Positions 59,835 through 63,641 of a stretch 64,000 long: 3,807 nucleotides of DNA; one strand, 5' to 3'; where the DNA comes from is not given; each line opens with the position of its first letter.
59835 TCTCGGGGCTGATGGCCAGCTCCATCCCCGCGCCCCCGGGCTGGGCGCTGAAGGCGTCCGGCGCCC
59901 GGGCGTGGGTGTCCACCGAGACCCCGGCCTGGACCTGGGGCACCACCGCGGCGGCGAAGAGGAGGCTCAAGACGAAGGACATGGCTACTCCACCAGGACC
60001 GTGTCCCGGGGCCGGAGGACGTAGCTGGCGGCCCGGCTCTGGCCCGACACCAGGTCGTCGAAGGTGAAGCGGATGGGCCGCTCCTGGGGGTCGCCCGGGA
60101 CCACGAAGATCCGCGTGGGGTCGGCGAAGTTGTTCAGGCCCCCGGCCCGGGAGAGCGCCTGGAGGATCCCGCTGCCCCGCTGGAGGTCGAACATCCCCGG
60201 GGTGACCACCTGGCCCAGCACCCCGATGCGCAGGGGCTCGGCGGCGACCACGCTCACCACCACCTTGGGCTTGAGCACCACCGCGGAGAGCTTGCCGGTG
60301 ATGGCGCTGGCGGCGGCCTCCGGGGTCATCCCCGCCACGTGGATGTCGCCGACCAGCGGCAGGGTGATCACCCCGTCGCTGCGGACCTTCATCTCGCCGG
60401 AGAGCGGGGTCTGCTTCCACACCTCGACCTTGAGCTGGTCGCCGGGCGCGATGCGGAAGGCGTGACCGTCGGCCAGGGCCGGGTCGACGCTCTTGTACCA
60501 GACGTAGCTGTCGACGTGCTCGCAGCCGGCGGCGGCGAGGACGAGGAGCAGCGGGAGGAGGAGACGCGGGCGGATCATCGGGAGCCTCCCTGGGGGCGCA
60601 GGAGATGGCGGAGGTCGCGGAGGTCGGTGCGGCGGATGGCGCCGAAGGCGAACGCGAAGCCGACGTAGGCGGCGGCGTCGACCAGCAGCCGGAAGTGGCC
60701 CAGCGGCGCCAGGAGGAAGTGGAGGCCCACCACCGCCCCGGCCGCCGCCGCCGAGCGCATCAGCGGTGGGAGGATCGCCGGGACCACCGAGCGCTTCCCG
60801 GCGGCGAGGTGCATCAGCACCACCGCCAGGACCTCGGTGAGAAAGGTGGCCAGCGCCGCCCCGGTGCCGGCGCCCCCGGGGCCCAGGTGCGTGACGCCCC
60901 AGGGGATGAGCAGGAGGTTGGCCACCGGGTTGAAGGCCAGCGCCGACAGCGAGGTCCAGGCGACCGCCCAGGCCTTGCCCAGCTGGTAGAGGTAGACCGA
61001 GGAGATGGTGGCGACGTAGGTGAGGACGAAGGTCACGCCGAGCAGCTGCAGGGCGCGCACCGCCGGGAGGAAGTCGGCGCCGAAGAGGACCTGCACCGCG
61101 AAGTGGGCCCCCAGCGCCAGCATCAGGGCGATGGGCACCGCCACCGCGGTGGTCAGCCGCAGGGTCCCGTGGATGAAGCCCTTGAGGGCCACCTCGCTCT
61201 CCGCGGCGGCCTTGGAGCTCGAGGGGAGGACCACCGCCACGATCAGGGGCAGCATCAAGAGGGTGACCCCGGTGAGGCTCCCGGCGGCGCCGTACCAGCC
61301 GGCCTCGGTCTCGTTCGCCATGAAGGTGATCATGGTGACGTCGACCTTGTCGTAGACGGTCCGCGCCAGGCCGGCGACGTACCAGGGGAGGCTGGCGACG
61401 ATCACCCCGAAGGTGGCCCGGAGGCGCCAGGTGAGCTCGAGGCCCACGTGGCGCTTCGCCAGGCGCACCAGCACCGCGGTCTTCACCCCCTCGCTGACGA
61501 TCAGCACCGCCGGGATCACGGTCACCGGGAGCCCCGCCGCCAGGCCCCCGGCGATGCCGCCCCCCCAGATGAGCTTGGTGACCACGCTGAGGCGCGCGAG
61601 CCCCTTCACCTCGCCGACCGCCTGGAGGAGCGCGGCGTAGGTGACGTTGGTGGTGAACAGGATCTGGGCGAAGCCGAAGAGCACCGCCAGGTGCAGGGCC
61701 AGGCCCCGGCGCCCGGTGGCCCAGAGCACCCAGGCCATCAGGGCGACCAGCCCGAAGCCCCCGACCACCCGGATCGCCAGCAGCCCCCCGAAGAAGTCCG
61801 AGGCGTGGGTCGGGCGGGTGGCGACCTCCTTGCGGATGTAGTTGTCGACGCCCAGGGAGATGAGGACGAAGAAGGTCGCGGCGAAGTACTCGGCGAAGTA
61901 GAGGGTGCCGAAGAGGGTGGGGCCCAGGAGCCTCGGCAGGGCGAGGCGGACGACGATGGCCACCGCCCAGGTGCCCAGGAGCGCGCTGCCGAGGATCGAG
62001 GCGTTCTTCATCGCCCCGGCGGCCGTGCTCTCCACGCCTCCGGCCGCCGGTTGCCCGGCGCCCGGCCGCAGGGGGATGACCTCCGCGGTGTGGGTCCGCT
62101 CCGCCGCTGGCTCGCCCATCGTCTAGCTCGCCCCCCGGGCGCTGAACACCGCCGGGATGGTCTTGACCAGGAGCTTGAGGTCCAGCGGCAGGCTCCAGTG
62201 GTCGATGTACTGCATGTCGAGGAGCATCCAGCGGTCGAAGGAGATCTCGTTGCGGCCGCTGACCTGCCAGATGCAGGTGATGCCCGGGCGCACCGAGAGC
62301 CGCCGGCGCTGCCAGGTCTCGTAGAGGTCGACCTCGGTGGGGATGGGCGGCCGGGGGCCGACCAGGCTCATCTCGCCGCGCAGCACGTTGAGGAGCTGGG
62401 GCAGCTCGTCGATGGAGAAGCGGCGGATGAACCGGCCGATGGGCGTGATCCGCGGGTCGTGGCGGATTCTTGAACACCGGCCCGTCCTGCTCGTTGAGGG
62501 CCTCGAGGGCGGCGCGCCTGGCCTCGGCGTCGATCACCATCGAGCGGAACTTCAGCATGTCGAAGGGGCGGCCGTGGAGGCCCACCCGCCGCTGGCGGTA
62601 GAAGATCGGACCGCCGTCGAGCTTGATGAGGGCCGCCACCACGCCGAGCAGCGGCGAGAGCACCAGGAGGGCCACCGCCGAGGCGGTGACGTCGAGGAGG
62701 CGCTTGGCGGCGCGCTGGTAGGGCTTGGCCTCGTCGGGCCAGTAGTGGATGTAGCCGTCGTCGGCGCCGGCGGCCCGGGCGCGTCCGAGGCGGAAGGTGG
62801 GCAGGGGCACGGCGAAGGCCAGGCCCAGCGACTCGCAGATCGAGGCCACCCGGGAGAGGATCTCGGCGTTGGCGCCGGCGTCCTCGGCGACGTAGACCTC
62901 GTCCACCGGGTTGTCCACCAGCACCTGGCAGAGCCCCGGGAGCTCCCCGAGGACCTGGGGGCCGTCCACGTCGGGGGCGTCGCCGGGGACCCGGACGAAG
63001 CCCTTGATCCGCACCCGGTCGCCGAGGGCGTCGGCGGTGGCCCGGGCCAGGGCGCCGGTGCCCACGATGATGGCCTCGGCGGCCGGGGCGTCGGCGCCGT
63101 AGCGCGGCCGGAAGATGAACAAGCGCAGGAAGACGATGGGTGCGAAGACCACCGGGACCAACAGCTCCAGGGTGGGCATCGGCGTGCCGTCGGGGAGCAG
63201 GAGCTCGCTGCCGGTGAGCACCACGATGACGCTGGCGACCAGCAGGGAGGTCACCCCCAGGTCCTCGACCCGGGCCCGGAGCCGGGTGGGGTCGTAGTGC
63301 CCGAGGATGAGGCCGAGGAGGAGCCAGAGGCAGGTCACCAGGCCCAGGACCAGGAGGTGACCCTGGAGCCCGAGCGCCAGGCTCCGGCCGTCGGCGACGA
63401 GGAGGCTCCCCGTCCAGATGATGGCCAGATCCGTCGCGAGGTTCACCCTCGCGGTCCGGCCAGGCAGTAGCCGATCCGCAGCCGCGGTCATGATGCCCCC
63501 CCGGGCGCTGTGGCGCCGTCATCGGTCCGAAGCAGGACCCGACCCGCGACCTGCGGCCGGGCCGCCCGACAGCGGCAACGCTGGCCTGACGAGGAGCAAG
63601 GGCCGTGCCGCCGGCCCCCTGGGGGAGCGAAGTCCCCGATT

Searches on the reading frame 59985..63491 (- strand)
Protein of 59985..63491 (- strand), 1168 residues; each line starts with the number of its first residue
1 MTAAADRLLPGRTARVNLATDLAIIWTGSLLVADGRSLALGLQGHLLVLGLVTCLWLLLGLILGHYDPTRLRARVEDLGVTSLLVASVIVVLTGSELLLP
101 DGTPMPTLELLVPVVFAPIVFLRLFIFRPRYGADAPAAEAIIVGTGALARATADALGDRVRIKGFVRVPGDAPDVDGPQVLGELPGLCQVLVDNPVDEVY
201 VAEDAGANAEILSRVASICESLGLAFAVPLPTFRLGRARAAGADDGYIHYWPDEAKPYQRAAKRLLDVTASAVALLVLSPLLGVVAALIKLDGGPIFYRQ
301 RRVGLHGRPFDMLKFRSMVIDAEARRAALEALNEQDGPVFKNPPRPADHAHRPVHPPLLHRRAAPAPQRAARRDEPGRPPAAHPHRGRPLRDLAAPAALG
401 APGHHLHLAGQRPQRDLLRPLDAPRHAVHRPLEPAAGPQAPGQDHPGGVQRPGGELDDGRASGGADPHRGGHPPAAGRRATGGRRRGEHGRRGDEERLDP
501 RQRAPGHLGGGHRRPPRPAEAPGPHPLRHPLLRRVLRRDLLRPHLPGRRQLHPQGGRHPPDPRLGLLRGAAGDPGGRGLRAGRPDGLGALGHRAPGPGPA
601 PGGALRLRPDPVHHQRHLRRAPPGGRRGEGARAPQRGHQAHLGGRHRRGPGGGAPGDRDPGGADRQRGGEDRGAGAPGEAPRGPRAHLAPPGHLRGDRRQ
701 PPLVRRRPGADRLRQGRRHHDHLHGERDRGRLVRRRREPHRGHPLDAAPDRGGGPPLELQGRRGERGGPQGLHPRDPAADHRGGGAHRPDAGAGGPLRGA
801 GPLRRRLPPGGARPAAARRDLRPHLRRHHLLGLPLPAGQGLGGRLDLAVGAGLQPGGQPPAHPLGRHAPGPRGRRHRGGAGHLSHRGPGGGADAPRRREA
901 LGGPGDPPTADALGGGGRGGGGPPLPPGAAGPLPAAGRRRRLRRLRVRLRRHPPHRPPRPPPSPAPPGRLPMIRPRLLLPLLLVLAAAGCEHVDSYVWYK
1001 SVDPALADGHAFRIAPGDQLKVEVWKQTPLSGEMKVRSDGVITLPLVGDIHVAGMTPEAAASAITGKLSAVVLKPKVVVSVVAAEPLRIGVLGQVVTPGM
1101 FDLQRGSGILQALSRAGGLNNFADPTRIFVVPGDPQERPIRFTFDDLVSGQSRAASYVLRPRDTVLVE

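Call 14: search_protein_families(library=pfam, proteins=[window:59985-63491:-], max_evalue=0.001)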
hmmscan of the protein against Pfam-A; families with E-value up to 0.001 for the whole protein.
window:59985-63491:- (1168 aa): 3 families
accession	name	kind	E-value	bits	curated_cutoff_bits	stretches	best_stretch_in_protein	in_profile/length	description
PF02563.21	Poly_export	-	3.2e-20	72.5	28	1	1010-1081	5-76/77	Polysaccharide biosynthesis/export protein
PF02397.22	Bac_transf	-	2.7e-19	69.9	27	1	263-330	1-69/179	Bacterial sugar transferase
PF10531.15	SLBB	-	3.9e-08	33.5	27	1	1089-1136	2-48/55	SLBB domain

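Call 41: search_protein_families(library=ncbifam, proteins=[window:59985-63491:-], max_evalue=0.00001)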
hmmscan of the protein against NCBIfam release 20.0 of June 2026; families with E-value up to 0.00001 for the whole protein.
window:59985-63491:- (1168 aa): 14 families
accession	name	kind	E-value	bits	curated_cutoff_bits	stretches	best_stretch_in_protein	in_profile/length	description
NF041877.1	EPS_EpsZ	equivalog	8.1e-80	268.7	800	1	7-344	1-350/459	exopolysaccharide biosynthesis polyisoprenyl-phosphate hexose-1-phosphate transferase EpsZ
NF041843.1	EpsY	equivalog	2.3e-42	144.6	320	1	976-1168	17-211/211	exopolysaccharide export protein EpsY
TIGR03025.1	EPS_sugtrans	subfamily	1.4e-40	139.9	295.55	1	26-331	8-327/445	exopolysaccharide biosynthesis polyprenyl glycosylphosphotransferase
TIGR03023.1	WcaJ_sugtrans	equivalog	3.7e-30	105.6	410.75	1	39-328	25-329/453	undecaprenyl-phosphate glucose phosphotransferase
TIGR03027.2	pepcterm_export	equivalog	4.7e-28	98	180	1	1012-1167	3-164/169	XrtA/PEP-CTERM system exopolysaccharide export protein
TIGR03013.1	EpsB_2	subfamily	3.5e-24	85.7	393.35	1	259-330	251-323/443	TIGR03013 family XrtA/PEP-CTERM system glycosyltransferase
TIGR03022.1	WbaP_sugtrans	subfamily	4.9e-20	72.2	403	1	255-325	251-322/456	undecaprenyl-phosphate galactose phosphotransferase WbaP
TIGR03028.1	EpsE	equivalog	1.5e-18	67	262.65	1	1012-1137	2-127/239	polysaccharide export protein EpsE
NF052601.1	undeca_RfbP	equivalog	1.2e-13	50.9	330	1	259-324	41-107/244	undecaprenyl-phosphate galactose phosphotransferase family protein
NF050817.1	PolSacchBiosHfsE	equivalog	5.2e-11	41.9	750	1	257-329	266-339/467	polysaccharide biosynthesis protein HfsE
NF007518.0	PRK10124.1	equivalog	1.9e-10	40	684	1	256-321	267-333/464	undecaprenyl-phosphate glucose phosphotransferase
NF011658.0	PRK15078.1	subfamily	2.9e-10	39.4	333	1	1011-1129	84-214/380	polysaccharide export protein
NF011751.0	PRK15204.1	equivalog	7.4e-10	38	907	1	255-323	272-340/476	undecaprenyl-phosphate galactose phosphotransferase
NF045514.1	glycotran_HepC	equivalog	1.5e-08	34.2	140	1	254-320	108-175/220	heterocyst development glycosyltransferase HepC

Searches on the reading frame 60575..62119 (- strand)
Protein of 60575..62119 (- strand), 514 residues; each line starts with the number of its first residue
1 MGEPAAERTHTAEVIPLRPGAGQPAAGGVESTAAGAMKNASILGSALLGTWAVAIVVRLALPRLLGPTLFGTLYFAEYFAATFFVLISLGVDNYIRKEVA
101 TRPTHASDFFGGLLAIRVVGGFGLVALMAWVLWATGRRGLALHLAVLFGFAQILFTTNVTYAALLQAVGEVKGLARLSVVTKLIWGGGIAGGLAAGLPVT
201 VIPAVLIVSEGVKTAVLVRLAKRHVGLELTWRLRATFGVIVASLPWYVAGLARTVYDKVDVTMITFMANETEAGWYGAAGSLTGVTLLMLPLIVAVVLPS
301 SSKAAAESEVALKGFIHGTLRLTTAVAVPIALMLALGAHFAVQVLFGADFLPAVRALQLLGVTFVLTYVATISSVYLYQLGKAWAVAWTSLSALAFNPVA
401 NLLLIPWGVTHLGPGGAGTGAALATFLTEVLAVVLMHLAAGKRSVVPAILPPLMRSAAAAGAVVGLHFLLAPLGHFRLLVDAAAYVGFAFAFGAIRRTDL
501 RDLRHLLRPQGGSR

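Call 14: search_protein_families(library=pfam, proteins=[window:60575-62119:-], max_evalue=0.001)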
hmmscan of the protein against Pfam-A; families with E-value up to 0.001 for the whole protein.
window:60575-62119:- (514 aa): 2 families
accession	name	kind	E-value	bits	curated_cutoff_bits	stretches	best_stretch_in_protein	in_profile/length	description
PF13440.11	Polysacc_synt_3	-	1.6e-13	51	23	1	61-354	2-292/293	Polysaccharide biosynthesis protein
PF01943.22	Polysacc_synt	-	5e-13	49.5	28.2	1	37-303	2-272/274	Polysaccharide biosynthesis protein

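Call 41: search_protein_families(library=ncbifam, proteins=[window:60575-62119:-], max_evalue=0.00001)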
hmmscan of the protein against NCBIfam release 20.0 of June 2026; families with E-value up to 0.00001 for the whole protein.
window:60575-62119:- (514 aa): 1 family
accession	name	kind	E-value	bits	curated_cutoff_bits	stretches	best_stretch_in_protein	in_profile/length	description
NF041871.1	Wzx_EPS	equivalog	4e-91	306.2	800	1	35-511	1-479/492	exopolysaccharide biosynthesis flippase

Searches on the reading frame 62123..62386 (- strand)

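Call 41: search_protein_families(library=ncbifam, proteins=[window:62123-62386:-], max_evalue=0.00001)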
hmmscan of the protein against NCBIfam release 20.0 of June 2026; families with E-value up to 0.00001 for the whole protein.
window:62123-62386:- (87 aa): 9 families
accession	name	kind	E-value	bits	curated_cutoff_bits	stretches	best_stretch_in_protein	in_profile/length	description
NF041877.1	EPS_EpsZ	equivalog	1e-48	166.2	800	1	2-87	374-459/459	exopolysaccharide biosynthesis polyisoprenyl-phosphate hexose-1-phosphate transferase EpsZ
TIGR03025.1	EPS_sugtrans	subfamily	9.8e-35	120.6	295.55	1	2-86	356-444/445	exopolysaccharide biosynthesis polyprenyl glycosylphosphotransferase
TIGR03022.1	WbaP_sugtrans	subfamily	1.2e-28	100.6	403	1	2-86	371-455/456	undecaprenyl-phosphate galactose phosphotransferase WbaP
NF052601.1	undeca_RfbP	equivalog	7.8e-24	84.3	330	1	2-81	157-236/244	undecaprenyl-phosphate galactose phosphotransferase family protein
TIGR03023.1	WcaJ_sugtrans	equivalog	7.9e-23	81.4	410.75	1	2-86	360-452/453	undecaprenyl-phosphate glucose phosphotransferase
NF011751.0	PRK15204.1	equivalog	2.1e-17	62.9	907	1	2-86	391-475/476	undecaprenyl-phosphate galactose phosphotransferase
TIGR03013.1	EpsB_2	subfamily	7e-10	38.6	393.35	1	1-86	351-442/443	TIGR03013 family XrtA/PEP-CTERM system glycosyltransferase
NF007518.0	PRK10124.1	equivalog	3.4e-08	32.7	684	1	2-82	371-459/464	undecaprenyl-phosphate glucose phosphotransferase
NF050817.1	PolSacchBiosHfsE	equivalog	5.5e-06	25.4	750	1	2-84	370-463/467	polysaccharide biosynthesis protein HfsE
